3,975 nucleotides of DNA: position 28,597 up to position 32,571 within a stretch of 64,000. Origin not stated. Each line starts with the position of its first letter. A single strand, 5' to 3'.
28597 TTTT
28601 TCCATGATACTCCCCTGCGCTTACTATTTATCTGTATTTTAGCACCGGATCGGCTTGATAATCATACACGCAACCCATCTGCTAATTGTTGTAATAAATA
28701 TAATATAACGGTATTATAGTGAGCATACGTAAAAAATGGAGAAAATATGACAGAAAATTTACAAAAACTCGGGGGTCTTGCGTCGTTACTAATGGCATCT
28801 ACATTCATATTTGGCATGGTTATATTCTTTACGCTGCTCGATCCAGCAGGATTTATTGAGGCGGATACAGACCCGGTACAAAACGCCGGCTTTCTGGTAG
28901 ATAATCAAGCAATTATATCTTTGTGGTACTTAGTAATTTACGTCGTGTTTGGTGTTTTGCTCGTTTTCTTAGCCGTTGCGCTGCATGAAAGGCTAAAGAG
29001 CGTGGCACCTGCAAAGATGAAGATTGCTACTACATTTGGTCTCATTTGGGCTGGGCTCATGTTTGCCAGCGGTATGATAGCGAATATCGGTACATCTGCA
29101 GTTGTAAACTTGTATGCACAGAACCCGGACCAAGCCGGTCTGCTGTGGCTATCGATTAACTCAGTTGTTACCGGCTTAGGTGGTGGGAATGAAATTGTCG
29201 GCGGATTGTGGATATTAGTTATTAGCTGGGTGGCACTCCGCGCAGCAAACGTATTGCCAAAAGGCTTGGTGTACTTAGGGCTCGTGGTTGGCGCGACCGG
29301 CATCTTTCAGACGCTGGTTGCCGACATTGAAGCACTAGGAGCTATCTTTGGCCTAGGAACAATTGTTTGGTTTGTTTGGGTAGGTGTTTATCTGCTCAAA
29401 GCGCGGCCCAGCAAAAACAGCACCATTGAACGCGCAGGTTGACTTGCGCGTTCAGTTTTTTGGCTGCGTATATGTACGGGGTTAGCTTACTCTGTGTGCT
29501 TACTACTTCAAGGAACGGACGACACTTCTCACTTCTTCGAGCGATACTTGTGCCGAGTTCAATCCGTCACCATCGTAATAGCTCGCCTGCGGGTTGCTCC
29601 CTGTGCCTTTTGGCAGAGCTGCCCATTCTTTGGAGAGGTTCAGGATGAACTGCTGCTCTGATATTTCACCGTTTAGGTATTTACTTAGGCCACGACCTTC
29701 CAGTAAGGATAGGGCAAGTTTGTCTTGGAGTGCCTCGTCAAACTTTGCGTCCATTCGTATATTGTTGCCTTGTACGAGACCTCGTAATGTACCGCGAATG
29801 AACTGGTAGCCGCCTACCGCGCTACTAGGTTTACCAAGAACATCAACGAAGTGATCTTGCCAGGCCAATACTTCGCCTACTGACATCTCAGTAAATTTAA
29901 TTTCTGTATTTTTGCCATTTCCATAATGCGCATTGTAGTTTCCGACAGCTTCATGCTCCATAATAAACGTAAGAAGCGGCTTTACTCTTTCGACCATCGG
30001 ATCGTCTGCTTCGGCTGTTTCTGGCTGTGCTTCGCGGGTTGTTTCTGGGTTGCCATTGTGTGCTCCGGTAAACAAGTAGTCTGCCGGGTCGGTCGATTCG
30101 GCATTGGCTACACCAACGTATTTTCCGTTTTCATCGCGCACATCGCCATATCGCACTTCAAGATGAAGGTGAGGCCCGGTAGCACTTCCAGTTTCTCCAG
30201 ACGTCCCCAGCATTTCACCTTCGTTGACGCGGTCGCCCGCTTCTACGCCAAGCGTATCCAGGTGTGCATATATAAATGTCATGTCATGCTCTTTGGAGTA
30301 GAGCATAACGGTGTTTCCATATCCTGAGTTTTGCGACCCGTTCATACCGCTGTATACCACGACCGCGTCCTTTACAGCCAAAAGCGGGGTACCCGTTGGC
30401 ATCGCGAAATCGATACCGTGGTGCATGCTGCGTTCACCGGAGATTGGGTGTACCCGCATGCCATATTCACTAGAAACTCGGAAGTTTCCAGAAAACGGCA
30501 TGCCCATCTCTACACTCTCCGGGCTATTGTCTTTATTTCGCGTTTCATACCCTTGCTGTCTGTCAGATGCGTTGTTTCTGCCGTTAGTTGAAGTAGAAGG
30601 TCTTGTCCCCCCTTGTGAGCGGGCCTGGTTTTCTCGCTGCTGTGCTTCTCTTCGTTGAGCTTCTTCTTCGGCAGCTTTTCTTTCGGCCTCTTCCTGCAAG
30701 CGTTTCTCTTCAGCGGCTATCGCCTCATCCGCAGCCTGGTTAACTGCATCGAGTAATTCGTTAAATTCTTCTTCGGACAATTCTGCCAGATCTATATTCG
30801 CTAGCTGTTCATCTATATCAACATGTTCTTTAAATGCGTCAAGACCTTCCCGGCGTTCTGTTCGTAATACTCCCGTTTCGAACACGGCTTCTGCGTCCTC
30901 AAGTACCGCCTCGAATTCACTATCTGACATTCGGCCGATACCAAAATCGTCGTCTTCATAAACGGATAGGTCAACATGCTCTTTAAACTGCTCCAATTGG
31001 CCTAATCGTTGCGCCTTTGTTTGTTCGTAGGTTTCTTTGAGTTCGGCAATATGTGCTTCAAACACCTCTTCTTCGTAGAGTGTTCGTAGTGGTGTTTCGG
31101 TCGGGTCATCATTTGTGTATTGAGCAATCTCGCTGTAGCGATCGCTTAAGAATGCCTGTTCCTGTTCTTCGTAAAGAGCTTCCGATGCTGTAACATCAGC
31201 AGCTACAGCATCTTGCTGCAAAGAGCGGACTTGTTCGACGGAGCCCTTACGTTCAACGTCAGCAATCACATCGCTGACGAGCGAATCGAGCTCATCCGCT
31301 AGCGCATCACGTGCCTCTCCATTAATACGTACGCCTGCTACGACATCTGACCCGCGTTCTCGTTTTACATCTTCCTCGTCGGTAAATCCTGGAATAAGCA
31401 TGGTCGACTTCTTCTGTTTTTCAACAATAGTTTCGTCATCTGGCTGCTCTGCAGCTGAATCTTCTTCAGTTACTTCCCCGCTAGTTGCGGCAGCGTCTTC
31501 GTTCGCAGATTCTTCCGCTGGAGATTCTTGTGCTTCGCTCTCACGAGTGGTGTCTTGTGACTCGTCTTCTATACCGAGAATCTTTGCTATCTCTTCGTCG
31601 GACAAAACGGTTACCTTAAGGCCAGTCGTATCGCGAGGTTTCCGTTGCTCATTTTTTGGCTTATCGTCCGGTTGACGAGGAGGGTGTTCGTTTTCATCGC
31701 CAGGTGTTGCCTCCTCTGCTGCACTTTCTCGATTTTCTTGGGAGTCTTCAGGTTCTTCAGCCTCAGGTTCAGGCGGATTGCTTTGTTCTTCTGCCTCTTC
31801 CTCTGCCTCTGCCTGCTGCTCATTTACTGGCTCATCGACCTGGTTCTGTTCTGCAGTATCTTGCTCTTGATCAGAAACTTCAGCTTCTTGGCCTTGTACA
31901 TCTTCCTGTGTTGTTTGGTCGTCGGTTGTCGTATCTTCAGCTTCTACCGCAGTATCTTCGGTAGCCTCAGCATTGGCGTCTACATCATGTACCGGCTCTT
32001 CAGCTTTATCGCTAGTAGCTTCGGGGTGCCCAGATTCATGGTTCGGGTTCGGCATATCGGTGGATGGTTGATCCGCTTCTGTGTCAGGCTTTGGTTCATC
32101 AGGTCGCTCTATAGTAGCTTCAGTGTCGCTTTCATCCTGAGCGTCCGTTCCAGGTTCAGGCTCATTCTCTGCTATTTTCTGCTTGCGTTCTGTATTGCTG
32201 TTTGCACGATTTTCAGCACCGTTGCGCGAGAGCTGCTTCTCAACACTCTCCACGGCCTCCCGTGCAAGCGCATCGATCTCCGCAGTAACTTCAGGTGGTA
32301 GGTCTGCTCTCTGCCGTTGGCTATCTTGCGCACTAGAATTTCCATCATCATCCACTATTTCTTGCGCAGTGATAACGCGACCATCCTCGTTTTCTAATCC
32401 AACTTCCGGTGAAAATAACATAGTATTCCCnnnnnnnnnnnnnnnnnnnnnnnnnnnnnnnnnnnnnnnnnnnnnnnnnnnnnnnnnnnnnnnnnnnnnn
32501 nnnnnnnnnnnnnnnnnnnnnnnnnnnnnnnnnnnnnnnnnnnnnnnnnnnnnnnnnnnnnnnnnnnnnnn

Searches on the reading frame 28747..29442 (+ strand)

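Call 36: search_protein_families(library=pfam, proteins=[window:28747-29442:+], max_evalue=0.001)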
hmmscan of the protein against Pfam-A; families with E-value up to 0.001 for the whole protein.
window:28747-29442:+ (231 aa): 1 family
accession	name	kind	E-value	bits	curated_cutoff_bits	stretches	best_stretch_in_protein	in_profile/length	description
PF14329.11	DUF4386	-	2.7e-06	27.9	27.6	1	13-217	3-207/210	Domain of unknown function (DUF4386)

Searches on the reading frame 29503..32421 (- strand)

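Call 36: search_protein_families(library=pfam, proteins=[window:29503-32421:-], max_evalue=0.001)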
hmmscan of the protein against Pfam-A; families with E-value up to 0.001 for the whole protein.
window:29503-32421:- (972 aa): 1 family
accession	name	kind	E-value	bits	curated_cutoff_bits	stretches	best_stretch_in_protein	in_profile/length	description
PF01551.29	Peptidase_M23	-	5.9e-26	90.9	28.7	1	666-759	2-90/96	Peptidase family M23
